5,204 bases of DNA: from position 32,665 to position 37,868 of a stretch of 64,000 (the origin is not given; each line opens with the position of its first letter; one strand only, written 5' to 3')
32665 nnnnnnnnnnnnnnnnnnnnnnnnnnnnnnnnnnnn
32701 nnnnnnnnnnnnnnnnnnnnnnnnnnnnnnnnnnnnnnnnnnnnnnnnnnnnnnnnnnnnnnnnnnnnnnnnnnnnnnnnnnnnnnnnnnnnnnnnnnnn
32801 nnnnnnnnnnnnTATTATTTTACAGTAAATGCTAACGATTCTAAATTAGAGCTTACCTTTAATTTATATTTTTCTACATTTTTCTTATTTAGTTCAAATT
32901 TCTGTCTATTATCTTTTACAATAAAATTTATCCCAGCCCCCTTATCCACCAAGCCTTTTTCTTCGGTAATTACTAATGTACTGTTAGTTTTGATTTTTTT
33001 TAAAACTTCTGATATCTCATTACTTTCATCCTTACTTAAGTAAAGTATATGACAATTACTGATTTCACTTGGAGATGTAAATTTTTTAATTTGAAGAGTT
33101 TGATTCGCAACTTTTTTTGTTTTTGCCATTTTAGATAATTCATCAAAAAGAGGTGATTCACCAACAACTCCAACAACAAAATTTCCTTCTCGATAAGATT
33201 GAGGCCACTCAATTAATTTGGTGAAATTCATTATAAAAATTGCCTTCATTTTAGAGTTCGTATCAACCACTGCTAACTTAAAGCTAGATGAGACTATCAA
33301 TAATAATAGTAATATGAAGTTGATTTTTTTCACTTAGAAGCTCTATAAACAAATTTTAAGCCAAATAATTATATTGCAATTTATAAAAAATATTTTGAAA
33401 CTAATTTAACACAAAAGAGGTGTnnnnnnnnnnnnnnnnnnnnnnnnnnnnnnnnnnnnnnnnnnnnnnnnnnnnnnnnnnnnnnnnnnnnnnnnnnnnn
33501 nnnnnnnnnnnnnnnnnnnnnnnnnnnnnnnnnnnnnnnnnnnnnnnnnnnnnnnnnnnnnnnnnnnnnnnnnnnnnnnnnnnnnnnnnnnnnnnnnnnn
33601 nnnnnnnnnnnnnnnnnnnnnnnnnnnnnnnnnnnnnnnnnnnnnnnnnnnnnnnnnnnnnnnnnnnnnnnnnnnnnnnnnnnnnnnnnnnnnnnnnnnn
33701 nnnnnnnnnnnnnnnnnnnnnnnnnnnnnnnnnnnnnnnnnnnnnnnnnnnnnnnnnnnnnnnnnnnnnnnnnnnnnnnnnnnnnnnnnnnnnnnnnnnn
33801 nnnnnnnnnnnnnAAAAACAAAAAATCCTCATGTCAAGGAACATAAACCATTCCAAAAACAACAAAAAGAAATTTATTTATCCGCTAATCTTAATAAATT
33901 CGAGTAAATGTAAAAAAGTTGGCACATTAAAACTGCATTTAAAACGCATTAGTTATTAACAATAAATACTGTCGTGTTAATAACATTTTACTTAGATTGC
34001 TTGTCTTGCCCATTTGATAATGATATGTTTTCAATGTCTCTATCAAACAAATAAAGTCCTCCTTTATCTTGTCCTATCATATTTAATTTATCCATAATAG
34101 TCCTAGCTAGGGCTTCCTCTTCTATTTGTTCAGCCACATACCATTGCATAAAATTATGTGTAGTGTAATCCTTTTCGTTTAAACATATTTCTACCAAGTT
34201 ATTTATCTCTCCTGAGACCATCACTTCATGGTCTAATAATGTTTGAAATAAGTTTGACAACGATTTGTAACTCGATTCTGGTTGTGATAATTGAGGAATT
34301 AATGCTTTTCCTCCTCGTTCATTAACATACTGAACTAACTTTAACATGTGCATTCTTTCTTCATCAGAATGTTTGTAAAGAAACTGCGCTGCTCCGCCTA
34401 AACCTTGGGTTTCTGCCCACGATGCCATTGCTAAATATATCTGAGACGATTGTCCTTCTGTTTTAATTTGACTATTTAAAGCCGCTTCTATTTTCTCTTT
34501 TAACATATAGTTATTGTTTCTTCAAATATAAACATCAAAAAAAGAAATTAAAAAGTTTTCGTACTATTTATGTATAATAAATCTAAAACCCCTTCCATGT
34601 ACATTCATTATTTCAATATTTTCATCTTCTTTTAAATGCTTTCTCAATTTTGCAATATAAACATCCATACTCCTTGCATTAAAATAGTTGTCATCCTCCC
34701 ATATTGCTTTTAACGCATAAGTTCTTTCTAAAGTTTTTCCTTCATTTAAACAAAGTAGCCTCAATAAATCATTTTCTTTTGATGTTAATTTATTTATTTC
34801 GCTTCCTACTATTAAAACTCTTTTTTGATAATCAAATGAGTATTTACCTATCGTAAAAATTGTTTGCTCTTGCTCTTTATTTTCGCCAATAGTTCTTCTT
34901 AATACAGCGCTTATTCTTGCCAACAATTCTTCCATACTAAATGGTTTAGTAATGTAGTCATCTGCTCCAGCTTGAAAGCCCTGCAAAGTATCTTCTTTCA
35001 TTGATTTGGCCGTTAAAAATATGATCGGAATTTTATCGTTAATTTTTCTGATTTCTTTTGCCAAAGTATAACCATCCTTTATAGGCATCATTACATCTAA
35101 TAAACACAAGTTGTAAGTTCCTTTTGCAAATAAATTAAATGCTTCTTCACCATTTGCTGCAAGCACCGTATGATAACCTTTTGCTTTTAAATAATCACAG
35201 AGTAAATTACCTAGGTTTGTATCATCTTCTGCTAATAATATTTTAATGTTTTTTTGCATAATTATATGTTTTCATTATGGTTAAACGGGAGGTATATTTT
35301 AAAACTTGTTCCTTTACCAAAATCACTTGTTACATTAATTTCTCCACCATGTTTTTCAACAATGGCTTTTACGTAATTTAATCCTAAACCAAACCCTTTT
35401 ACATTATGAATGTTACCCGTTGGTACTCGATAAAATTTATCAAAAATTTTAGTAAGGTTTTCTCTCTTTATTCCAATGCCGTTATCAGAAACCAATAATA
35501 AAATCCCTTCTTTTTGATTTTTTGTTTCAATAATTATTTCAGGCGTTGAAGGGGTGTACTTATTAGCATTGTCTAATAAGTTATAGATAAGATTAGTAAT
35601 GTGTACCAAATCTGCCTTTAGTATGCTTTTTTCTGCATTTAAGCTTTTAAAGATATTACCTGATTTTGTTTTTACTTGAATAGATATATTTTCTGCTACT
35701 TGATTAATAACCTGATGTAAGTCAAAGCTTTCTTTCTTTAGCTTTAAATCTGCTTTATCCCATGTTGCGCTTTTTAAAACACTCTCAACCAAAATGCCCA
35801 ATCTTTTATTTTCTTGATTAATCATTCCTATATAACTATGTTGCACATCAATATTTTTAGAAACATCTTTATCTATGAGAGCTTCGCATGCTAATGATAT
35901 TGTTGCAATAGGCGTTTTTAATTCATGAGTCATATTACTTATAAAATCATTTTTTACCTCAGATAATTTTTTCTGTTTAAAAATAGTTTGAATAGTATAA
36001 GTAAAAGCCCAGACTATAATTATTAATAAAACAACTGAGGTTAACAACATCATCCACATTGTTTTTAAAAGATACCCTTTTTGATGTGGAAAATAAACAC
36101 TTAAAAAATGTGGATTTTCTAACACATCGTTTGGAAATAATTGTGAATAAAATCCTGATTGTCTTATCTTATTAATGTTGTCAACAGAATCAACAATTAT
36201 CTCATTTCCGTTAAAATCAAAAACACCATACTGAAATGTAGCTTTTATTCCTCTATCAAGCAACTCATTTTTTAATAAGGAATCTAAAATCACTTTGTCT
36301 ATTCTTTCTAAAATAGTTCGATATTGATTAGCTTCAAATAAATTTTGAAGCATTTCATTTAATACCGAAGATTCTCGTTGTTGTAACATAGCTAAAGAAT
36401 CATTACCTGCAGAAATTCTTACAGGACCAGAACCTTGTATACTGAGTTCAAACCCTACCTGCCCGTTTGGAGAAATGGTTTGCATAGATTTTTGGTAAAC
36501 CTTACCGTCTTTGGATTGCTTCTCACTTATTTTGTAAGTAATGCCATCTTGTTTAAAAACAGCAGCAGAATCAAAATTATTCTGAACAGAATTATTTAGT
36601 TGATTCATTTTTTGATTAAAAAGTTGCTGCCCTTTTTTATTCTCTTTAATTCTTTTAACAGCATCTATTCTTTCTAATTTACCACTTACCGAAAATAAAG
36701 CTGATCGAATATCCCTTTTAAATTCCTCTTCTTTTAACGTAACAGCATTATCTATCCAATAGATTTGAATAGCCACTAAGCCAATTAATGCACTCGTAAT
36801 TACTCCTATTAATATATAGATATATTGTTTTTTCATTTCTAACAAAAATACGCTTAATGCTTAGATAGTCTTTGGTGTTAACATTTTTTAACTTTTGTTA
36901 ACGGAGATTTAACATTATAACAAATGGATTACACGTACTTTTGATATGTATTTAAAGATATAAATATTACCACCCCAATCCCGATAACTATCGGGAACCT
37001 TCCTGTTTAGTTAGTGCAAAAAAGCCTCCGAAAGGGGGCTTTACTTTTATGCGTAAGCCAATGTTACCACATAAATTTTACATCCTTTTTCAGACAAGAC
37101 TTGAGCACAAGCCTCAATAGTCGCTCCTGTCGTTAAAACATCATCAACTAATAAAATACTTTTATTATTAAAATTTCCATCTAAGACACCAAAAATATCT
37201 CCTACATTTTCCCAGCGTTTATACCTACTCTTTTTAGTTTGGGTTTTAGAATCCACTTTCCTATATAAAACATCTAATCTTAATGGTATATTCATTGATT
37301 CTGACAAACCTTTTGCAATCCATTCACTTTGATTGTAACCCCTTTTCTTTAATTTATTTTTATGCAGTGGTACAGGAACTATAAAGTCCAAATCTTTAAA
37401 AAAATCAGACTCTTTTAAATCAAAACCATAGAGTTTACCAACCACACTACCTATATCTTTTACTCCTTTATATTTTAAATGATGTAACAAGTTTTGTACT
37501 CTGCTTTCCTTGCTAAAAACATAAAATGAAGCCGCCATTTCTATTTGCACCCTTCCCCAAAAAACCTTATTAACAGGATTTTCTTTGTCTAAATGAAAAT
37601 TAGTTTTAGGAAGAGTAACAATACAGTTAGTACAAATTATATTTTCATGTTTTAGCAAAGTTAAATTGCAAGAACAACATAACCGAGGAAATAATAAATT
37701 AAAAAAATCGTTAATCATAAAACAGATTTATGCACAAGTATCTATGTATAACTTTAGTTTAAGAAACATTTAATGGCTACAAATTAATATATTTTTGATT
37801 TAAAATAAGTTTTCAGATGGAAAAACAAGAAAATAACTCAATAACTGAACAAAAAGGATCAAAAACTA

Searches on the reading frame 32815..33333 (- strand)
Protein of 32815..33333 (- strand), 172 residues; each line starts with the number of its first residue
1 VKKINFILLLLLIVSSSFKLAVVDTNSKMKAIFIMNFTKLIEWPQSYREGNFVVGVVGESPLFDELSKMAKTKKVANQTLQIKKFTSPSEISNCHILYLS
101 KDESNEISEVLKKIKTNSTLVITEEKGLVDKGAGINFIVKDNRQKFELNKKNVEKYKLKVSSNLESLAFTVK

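Call 24: search_protein_families(library=pfam, proteins=[window:32815-33333:-], max_evalue=0.0001)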
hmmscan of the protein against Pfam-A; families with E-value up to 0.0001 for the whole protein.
window:32815-33333:- (172 aa): 1 family
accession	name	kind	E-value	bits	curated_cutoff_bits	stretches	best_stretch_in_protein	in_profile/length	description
PF13689.11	DUF4154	-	1.6e-35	122.7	24.9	1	28-168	2-142/143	YfiR/HmsC-like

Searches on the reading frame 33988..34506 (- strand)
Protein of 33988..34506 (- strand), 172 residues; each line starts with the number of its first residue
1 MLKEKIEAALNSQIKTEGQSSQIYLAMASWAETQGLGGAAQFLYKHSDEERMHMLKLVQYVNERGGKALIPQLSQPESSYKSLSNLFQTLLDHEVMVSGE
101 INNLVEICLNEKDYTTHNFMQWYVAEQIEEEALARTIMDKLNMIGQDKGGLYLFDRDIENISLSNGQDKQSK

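Call 25: search_protein_families(library=pfam, proteins=[window:33988-34506:-], max_evalue=0.0001)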
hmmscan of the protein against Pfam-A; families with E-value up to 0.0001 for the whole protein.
window:33988-34506:- (172 aa): 1 family
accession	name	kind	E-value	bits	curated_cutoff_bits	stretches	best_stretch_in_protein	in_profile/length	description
PF00210.30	Ferritin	-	3.9e-37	127.8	24.5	1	8-144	2-142/142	Ferritin-like domain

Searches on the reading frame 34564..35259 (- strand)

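Call 25: search_protein_families(library=pfam, proteins=[window:34564-35259:-], max_evalue=0.0001)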
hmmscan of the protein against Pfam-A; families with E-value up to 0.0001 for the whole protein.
window:34564-35259:- (231 aa): 2 families
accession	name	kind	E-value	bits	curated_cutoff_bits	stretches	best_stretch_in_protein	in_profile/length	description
PF00072.30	Response_reg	-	1.4e-28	99.7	30.2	1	7-116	1-110/111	Response regulator receiver domain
PF00486.34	Trans_reg_C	-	9.4e-18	64.5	26.2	1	157-227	5-77/77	Transcriptional regulatory protein, C terminal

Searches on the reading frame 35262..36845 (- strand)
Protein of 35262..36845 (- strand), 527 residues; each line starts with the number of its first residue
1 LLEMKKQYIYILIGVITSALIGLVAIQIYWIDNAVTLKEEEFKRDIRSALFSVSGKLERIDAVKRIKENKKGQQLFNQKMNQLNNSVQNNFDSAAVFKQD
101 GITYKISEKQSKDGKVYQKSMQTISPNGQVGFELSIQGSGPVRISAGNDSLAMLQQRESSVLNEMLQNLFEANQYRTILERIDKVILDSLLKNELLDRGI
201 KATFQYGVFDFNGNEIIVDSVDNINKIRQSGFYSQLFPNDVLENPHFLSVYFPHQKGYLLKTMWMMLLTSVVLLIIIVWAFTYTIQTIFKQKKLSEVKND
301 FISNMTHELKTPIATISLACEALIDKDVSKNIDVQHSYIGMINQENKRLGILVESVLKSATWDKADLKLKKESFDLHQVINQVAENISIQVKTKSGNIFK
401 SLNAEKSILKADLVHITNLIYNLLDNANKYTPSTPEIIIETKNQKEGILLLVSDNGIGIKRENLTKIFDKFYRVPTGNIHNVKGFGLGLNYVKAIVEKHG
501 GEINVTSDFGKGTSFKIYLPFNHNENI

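Call 25: search_protein_families(library=pfam, proteins=[window:35262-36845:-], max_evalue=0.0001)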
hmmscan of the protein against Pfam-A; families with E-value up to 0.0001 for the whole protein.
window:35262-36845:- (527 aa): 2 families
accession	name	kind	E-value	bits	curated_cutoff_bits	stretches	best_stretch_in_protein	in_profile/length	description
PF02518.31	HATPase_c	-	7.5e-26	91.2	26.4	1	412-522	2-110/111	Histidine kinase-, DNA gyrase B-, and HSP90-like ATPase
PF00512.31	HisKA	-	6.6e-12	45.7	26.9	1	298-358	2-59/66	His Kinase A (phospho-acceptor) domain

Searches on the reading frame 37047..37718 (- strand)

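Call 25: search_protein_families(library=pfam, proteins=[window:37047-37718:-], max_evalue=0.0001)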
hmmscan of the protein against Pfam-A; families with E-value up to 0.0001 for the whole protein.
window:37047-37718:- (223 aa): 1 family
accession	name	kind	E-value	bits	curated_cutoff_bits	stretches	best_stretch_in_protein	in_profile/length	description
PF00156.33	Pribosyltran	-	1.1e-07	31.7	26.3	1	134-221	43-124/158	Phosphoribosyl transferase domain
